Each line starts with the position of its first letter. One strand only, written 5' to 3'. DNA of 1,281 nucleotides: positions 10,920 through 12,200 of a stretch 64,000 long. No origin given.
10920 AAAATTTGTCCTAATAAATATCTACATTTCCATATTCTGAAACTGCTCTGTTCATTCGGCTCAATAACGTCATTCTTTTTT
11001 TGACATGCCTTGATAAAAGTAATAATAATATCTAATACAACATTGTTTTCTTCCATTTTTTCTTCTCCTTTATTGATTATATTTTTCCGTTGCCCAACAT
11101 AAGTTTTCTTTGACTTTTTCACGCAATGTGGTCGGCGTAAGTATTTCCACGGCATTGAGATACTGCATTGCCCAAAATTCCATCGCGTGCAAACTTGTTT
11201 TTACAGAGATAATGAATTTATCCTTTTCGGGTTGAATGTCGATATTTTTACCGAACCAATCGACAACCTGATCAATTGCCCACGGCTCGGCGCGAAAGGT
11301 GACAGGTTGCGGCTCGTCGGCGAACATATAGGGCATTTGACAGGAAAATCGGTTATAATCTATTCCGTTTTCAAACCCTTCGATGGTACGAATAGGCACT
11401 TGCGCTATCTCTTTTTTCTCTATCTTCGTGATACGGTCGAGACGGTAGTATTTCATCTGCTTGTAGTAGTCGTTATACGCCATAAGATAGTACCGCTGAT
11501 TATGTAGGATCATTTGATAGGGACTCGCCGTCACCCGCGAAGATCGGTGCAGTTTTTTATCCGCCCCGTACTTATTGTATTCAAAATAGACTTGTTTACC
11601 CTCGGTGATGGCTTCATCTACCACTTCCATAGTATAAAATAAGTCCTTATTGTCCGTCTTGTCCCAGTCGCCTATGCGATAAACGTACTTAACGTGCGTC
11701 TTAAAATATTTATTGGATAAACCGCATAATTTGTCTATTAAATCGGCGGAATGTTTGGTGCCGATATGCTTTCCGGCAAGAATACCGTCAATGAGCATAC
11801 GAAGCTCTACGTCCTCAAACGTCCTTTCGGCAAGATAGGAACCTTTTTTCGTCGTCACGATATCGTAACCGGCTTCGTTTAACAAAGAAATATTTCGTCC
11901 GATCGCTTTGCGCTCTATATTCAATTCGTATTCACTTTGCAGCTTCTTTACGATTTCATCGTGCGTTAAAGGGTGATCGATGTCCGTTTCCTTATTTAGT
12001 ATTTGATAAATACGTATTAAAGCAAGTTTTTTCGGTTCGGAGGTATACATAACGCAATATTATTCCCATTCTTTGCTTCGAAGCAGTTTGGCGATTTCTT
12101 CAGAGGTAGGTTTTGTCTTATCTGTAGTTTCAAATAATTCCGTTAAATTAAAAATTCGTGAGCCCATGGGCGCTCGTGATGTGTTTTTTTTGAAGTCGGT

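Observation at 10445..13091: Three-gene operon PD-(D/E)xK-like / WYL regulator / HNH(EHIxP)-like: candidate uncharacterised defence module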

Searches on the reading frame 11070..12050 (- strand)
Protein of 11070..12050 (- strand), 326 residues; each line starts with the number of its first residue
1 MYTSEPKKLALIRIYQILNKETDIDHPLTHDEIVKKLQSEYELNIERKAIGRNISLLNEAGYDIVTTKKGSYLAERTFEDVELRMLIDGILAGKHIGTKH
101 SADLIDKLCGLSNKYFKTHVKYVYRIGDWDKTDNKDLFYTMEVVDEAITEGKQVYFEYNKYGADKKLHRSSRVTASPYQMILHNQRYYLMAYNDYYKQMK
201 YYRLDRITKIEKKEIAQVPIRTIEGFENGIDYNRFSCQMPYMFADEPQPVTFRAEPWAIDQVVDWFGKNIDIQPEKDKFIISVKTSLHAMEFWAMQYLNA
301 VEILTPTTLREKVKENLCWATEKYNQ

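Call 3: search_protein_families(library=pfam, proteins=[window:11070-12050:-], max_evalue=1)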
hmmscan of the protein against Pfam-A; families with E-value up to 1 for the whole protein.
window:11070-12050:- (326 aa): 4 families
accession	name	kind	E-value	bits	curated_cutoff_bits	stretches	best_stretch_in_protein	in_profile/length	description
PF13280.12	WYL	-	8.2e-13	48.6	21.8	1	141-211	3-69/70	WYL domain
PF25583.1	WCX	-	0.0013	19.5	23.9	1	247-315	2-70/76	WCX domain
PF08279.18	HTH_11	-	0.0052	17.1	25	1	42-69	24-51/55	HTH domain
PF16007.11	DUF4777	-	0.044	14.4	34.4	0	22-47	14-39/66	Domain of unknown function (DUF4777)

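Call 4: search_protein_families(library=padloc, proteins=[window:11070-12050:-], max_evalue=1)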
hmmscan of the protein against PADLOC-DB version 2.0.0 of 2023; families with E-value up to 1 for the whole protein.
window:11070-12050:- (326 aa): 2 families
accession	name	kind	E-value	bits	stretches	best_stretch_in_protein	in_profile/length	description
PDLC01652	WYL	-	2.3e-25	87.8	1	139-317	18-158/162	"CAS-I,CAS-II,CAS-III,CAS-IV,CAS-V,CAS-VI; associated_signaling"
PDLC01457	WYL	-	5.6e-14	50.3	1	25-287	16-207/229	"CAS-I,CAS-II,CAS-III,CAS-IV,CAS-V,CAS-VI; associated_signaling"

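Call 5: search_protein_families(library=ncbifam, proteins=[window:11070-12050:-], max_evalue=1)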
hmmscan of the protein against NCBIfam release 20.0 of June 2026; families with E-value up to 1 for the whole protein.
window:11070-12050:- (326 aa): 2 families
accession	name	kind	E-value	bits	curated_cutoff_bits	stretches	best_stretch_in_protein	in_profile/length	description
NF046046.1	Mbov_0729_Cterm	subfamily_domain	0.026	15.2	60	1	11-63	2-57/105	Mbov_0729 family lipopotein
TIGR00122.1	birA_repr_reg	equivalog_domain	0.054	13.4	70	1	43-75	23-55/69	biotin operon repressor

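Call 6: search_protein_families(library=phrogs, proteins=[window:11070-12050:-], max_evalue=1)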
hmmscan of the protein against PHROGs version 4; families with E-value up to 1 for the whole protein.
window:11070-12050:- (326 aa): 2 families
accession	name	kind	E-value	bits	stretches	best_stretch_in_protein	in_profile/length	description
phrog_13105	-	unknown function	3.8e-09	37.5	1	40-223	26-226/239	-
phrog_37842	-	unknown function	0.77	11.1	0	86-146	25-85/108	-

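Call 55: find_related_loci(query=A5, collection=metagenome_contigs, flank=7000)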
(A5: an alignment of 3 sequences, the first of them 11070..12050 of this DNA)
Query A5 (326 aa) in metagenome_contigs; peptide patterns used: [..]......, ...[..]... (x = any residue, [..] = any of these).
600 stretches matched a pattern (row limit reached: there are more); 122 encode a relative of the query (tblastn E <= 1e-3); the best 80 are kept; 80 distinct loci.
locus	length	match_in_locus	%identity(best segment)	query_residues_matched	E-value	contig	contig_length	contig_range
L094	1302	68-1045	71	1-326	6e-177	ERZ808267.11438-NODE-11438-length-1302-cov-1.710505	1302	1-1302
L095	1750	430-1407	70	1-326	2e-174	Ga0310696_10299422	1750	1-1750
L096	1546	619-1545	72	1-309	7e-170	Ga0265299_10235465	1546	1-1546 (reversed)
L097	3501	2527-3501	62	1-324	9e-146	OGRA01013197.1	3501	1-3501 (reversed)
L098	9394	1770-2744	61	1-324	4e-137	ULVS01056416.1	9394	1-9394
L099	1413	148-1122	61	1-324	5e-149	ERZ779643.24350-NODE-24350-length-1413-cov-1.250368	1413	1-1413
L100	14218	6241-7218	61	1-325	2e-136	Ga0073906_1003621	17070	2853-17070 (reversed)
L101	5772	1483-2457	61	1-324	9e-137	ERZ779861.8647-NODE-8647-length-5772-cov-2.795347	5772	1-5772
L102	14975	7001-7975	61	1-324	2e-136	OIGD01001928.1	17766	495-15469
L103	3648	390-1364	60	1-324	2e-138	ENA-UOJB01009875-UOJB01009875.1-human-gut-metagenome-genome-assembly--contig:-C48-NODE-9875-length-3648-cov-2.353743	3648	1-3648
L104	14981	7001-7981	59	1-326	6e-133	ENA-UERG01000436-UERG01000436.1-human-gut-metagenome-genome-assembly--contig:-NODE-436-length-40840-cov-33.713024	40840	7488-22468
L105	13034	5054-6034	59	1-326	2e-132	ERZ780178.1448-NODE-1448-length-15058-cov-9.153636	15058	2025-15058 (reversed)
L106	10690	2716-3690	58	1-325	9e-132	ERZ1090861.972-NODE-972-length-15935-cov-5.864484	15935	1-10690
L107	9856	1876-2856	59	1-326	1e-131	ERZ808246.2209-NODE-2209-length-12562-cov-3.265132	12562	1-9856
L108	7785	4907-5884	58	1-325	1e-128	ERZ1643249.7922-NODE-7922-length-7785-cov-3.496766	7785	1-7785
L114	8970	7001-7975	57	1-325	4e-127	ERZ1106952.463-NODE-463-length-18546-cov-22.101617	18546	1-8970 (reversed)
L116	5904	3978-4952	57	1-324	4e-127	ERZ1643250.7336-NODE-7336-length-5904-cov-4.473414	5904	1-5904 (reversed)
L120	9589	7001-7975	56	1-324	2e-126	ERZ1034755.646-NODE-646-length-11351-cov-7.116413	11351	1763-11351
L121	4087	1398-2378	57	1-326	5e-128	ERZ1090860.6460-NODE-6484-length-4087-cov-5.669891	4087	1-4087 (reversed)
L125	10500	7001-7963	58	5-325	3e-126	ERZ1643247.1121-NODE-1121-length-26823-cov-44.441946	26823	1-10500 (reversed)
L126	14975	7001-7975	55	1-325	3e-124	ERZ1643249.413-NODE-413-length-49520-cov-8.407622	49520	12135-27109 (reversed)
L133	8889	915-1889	54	1-324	1e-120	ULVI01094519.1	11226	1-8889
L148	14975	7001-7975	54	1-324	7e-120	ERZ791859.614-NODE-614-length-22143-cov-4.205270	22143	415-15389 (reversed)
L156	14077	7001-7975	54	1-324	8e-120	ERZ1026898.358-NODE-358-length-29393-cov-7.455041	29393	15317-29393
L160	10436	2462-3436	54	1-324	9e-120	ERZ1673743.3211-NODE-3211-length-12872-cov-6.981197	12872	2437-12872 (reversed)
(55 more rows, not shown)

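Call 58: search_protein_families(library=pfam, proteins=[L156:8025-8684:-, L160:4092-5903:+, L133:4402-5052:-, L121:67-1344:+, L098:2728-4068:+, L107:2864-3853:+, L126:5399-6946:+, L125:5149-6303:+, L125:8155-9780:+, L148:6036-6623:+], max_evalue=0.01)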
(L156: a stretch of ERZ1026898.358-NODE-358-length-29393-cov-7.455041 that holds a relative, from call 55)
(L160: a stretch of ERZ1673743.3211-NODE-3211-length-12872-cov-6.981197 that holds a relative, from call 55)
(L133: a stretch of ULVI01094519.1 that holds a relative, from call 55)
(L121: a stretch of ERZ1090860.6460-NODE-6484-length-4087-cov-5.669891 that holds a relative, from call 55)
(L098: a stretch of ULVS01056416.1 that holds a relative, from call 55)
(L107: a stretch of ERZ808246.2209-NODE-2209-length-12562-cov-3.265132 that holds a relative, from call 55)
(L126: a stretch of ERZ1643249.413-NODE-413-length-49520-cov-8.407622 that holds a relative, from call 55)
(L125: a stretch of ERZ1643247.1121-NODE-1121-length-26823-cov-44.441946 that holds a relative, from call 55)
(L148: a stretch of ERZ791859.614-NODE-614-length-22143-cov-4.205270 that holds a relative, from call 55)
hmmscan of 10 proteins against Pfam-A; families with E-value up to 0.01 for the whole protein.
L156:8025-8684:- (219 aa): 1 family
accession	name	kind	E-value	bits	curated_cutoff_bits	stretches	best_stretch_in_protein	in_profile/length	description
PF03167.25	UDG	-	0.00036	21.1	24.3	1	145-212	64-134/141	Uracil DNA glycosylase superfamily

L160:4092-5903:+ (603 aa): 0 families

L133:4402-5052:- (216 aa): 0 families

L121:67-1344:+ (425 aa): 13 families
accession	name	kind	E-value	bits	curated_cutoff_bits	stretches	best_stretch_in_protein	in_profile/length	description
PF00004.35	AAA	-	2.4e-23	83.5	21.2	1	41-163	1-130/131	ATPase family associated with various cellular activities (AAA)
PF01434.24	Peptidase_M41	-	2.4e-16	60.6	29.9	1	250-419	8-191/191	Peptidase family M41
PF20720.3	nSTAND3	-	2.6e-06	27.6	27.2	1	39-140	18-110/155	Novel STAND NTPase 3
PF05673.19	DUF815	-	6.1e-06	26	23.8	0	4-147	27-156/249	Protein of unknown function (DUF815)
PF13191.12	AAA_16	-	1.3e-05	26.2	32.6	0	38-65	24-51/167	AAA ATPase domain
PF00910.28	RNA_helicase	-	0.00077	20.4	21.5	1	41-116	1-77/105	RNA helicase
PF13401.12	AAA_22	-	0.0011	19.8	27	1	40-92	7-64/130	AAA domain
PF06745.19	ATPase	-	0.0013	18.6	26.6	1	37-75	18-60/231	KaiC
PF05496.18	RuvB_N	-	0.0048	17.1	27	0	40-66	35-61/159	Holliday junction DNA helicase RuvB P-loop domain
PF13479.12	AAA_24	-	0.005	17.1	27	0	39-107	3-78/195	AAA domain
PF00308.24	Bac_DnaA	-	0.0051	17.5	23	0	41-132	37-132/162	Bacterial DnaA ATPAse domain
PF14532.12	Sigma54_activ_2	-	0.0054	17.4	25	0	39-110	22-86/138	Sigma-54 interaction domain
PF13173.12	AAA_14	-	0.0064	16.9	27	0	39-105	3-74/129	AAA domain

L098:2728-4068:+ (446 aa): 2 families
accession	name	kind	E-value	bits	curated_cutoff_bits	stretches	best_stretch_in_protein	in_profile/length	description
PF25202.1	DUF7834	-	4.7e-46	158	27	1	202-424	2-228/235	Family of unknown function (DUF7834)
PF03235.19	GmrSD_N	-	4.4e-31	109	33.2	1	24-191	3-198/199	GmrSD restriction endonuclease, N-terminal domain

L107:2864-3853:+ (329 aa): 0 families

L126:5399-6946:+ (515 aa): 2 families
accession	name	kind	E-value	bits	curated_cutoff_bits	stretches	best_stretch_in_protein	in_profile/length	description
PF11074.14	DUF2779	-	8.5e-45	152.5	23.3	1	316-441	1-126/126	Domain of unknown function(DUF2779)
PF01930.23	Cas_Cas4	-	0.0011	19.5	22.7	0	117-191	54-127/160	Domain of unknown function DUF83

L125:5149-6303:+ (384 aa): 0 families

L125:8155-9780:+ (541 aa): 3 families
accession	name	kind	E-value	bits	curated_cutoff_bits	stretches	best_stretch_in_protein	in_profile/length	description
PF00929.31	RNase_T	-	2.3e-19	71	24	1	199-337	1-142/164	Exonuclease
PF14206.11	Cys_rich_CPCC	-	2.1e-09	37.4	24.5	1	13-61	2-54/75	Cysteine-rich CPCC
PF21349.2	RUBY_RBDX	-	0.0016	18.3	26.5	1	14-34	3-24/30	Rubrerythrin, rubredoxin-like domain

L148:6036-6623:+ (195 aa): 1 family
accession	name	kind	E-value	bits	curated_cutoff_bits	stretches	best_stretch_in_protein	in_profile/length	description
PF11667.14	DUF3267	-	7.7e-23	81.3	27.1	1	81-179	2-106/108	Putative zincin peptidase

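Call 74: search_solved_structures(query=window:11070-12050:-, max_evalue=1)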
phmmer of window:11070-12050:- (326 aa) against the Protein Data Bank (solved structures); distinct sequences matched with E-value up to 1: 2.
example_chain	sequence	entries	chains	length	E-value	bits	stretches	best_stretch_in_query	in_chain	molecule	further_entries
7p5x_AY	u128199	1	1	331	0.47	12.9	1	145-209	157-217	Transcriptional regulator-like protein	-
9fnd_X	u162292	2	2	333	0.48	12.9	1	145-209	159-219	Transcriptional regulator-like protein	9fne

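Call 85: search_protein_families(library=padloc, proteins=[L121:67-1344:+, L098:2728-4068:+, L098:4061-5950:+, L107:2864-3853:+, L126:5399-6946:+, L120:7991-9211:+, L116:4962-5858:+, L114:5237-6136:+, L114:6144-7004:+], max_evalue=0.001)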
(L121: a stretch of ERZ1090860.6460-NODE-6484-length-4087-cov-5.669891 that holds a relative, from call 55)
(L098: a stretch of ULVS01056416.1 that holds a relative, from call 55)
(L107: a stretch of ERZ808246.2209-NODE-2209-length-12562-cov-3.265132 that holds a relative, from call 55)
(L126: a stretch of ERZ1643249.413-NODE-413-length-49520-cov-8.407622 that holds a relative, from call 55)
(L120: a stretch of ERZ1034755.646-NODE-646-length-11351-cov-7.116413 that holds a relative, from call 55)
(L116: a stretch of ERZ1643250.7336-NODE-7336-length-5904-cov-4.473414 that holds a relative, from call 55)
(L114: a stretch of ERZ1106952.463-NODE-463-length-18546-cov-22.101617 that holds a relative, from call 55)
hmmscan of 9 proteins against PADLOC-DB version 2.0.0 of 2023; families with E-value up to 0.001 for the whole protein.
L121:67-1344:+ (425 aa): 4 families
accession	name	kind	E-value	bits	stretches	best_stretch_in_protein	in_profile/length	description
PDLC02196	IetA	-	3.4e-18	64.2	1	11-238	95-324/374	-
PDLC02195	IetA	-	1.3e-13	49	2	12-62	111-161/395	-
PDLC04232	IetA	-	2.3e-10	38.4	1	13-208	91-289/330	-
PDLC04231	IetA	-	0.00067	17.5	1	32-178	111-260/262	-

L098:2728-4068:+ (446 aa): 27 families (the best 25 are shown)
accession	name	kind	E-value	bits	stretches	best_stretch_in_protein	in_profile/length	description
PDLC04157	HEC-06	-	2.9e-29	100.1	2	12-112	7-101/558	-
PDLC04155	HEC-06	-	1.1e-26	91.4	2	18-108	8-95/562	-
PDLC04154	HEC-06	-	1e-25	88.4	2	21-104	13-93/569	-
PDLC02687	Orf5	-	1.6e-22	78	2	27-103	13-86/543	Orf5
PDLC02695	Orf5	-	8.6e-22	75.2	2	20-108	8-103/601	Orf5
PDLC02701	Orf5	-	1.7e-19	67.8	2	31-105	21-101/596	Orf5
PDLC02686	Orf5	-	2.5e-18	63.9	1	23-104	11-97/566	Orf5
PDLC02691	Orf5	-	3.3e-18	63.6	2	24-105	15-92/579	Orf5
PDLC02700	Orf5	-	4.1e-17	60.1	1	27-104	9-84/555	Orf5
PDLC02693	Orf5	-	5.7e-16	56.6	2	28-107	7-87/543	Orf5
PDLC02690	Orf5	-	1.3e-15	55.3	1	18-103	2-79/531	Orf5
PDLC02689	Orf5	-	1.9e-14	51.1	1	28-125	17-103/558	Orf5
PDLC02694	Orf5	-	7.3e-14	49.3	1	22-119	8-117/574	Orf5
PDLC02688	Orf5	-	7.2e-13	46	1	31-148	11-117/554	Orf5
PDLC02786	SspE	-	7.2e-13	45.7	1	17-107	11-109/766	SspE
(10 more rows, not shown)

L098:4061-5950:+ (629 aa): 27 families (the best 25 are shown)
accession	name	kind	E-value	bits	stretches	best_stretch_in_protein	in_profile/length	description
PDLC02695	Orf5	-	1.6e-25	87.5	3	18-136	14-142/601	Orf5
PDLC04155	HEC-06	-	8.9e-24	81.9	2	18-87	15-88/562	-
PDLC04157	HEC-06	-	1.6e-23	81.1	1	17-92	16-95/558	-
PDLC04154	HEC-06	-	1e-22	78.6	1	16-85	16-88/569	-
PDLC02687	Orf5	-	4.4e-18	63.3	1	20-85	14-82/543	Orf5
PDLC02701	Orf5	-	5.6e-17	59.4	1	17-87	12-97/596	Orf5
PDLC02686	Orf5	-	7.1e-17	59.1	1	18-87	13-94/566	Orf5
PDLC02700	Orf5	-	2.1e-15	54.4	1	19-91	7-85/555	Orf5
PDLC02693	Orf5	-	4.2e-15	53.7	1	21-246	6-251/543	Orf5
PDLC02698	Orf5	-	6.8e-13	46.2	1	16-99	12-98/573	Orf5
PDLC02691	Orf5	-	7.7e-13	45.9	1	22-92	19-93/579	Orf5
PDLC02690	Orf5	-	3.3e-12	44.1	1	17-86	3-76/531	Orf5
PDLC02699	Orf5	-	6.3e-12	43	1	25-95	2-72/530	Orf5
PDLC02792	SspE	-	1.3e-11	41.6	1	516-582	627-698/771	SspE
PDLC02694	Orf5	-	2.6e-10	37.6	2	18-91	12-103/574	Orf5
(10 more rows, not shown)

L107:2864-3853:+ (329 aa): 3 families
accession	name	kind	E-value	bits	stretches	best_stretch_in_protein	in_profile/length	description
PDLC04972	PDC-S26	-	1.1e-06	26.2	1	39-166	84-207/397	-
PDLC04971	PDC-S26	-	1.5e-05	22.1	1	16-119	68-177/415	-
PDLC04977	PDC-S26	-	2.4e-05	21.6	1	50-166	96-207/400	-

L126:5399-6946:+ (515 aa): 3 families
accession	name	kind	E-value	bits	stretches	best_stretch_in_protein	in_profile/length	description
PDLC01447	Cas4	-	4e-07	28.6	1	19-241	3-159/161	"CAS-I,CAS-II,CAS-III,CAS-IV,CAS-V,CAS-VI; acquisition_associated"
PDLC01611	Cas4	-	2.1e-05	22.9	1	105-212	53-147/158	"CAS-I,CAS-II,CAS-III,CAS-IV,CAS-V,CAS-VI; acquisition_associated"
PDLC01771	Cas4b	-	0.00089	17.5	0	118-239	59-158/162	-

L120:7991-9211:+ (406 aa): 3 families
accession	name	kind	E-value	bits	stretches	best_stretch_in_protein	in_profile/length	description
PDLC04977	PDC-S26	-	3.1e-06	24.6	1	59-187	90-205/400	-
PDLC04971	PDC-S26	-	1.9e-05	21.7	0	67-112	106-150/415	-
PDLC04972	PDC-S26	-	0.00066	17.1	0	57-187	87-205/397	-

L116:4962-5858:+ (298 aa): 0 families

L114:5237-6136:+ (299 aa): 0 families

L114:6144-7004:+ (286 aa): 0 families

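Call 95: find_related_loci(query=A5, collection=viral_contigs, flank=6000)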
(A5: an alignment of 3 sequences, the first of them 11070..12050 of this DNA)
Query A5 (326 aa) in viral_contigs; peptide patterns used: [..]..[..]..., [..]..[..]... (x = any residue, [..] = any of these).
89 stretches matched a pattern; 1 encode a relative of the query (tblastn E <= 1e-3); 1 distinct loci.
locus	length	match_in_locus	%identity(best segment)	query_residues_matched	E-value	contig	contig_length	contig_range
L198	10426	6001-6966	54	5-324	4e-121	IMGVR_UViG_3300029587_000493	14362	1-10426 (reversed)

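Call 118: search_solved_structures(query=A10, max_evalue=10, show_alignments=4)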
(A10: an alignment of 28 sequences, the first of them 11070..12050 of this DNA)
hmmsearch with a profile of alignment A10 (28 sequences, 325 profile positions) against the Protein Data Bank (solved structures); distinct sequences matched with E-value up to 10: 11.
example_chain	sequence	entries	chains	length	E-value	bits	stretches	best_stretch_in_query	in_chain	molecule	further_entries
7u02_B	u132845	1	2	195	3.4e-05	26.5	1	175-320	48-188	WYL domain-containing protein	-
7tzv_A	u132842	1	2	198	3.5e-05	26.5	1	175-320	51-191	WYL domain-containing protein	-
9cu3_B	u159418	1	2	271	8.8e-05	25.2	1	176-320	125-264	WYL domain-containing protein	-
9pfq_Q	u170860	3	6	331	0.00015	24.5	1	176-320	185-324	WYL domain-containing protein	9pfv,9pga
8tp8_A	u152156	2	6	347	0.00016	24.3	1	176-320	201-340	DeoR-family transcriptional regulator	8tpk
7p5x_AX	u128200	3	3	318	0.011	18.3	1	144-219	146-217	PafC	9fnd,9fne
7pzy_5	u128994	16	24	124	0.028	17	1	244-303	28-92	Ribosomal 60S subunit protein L22B | 60S ribosomal protein L22-B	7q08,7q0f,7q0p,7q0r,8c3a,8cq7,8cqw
8b2m_A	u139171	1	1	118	0.3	13.6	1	83-157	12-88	Tannerella forsythia Potempin A (PotA)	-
3bdd_A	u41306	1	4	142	0.83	12.1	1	28-66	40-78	Regulatory protein MarR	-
7p5x_AY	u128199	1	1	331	1.4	11.4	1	146-208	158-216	Transcriptional regulator-like protein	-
9fnd_X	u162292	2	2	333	1.4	11.4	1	146-208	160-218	Transcriptional regulator-like protein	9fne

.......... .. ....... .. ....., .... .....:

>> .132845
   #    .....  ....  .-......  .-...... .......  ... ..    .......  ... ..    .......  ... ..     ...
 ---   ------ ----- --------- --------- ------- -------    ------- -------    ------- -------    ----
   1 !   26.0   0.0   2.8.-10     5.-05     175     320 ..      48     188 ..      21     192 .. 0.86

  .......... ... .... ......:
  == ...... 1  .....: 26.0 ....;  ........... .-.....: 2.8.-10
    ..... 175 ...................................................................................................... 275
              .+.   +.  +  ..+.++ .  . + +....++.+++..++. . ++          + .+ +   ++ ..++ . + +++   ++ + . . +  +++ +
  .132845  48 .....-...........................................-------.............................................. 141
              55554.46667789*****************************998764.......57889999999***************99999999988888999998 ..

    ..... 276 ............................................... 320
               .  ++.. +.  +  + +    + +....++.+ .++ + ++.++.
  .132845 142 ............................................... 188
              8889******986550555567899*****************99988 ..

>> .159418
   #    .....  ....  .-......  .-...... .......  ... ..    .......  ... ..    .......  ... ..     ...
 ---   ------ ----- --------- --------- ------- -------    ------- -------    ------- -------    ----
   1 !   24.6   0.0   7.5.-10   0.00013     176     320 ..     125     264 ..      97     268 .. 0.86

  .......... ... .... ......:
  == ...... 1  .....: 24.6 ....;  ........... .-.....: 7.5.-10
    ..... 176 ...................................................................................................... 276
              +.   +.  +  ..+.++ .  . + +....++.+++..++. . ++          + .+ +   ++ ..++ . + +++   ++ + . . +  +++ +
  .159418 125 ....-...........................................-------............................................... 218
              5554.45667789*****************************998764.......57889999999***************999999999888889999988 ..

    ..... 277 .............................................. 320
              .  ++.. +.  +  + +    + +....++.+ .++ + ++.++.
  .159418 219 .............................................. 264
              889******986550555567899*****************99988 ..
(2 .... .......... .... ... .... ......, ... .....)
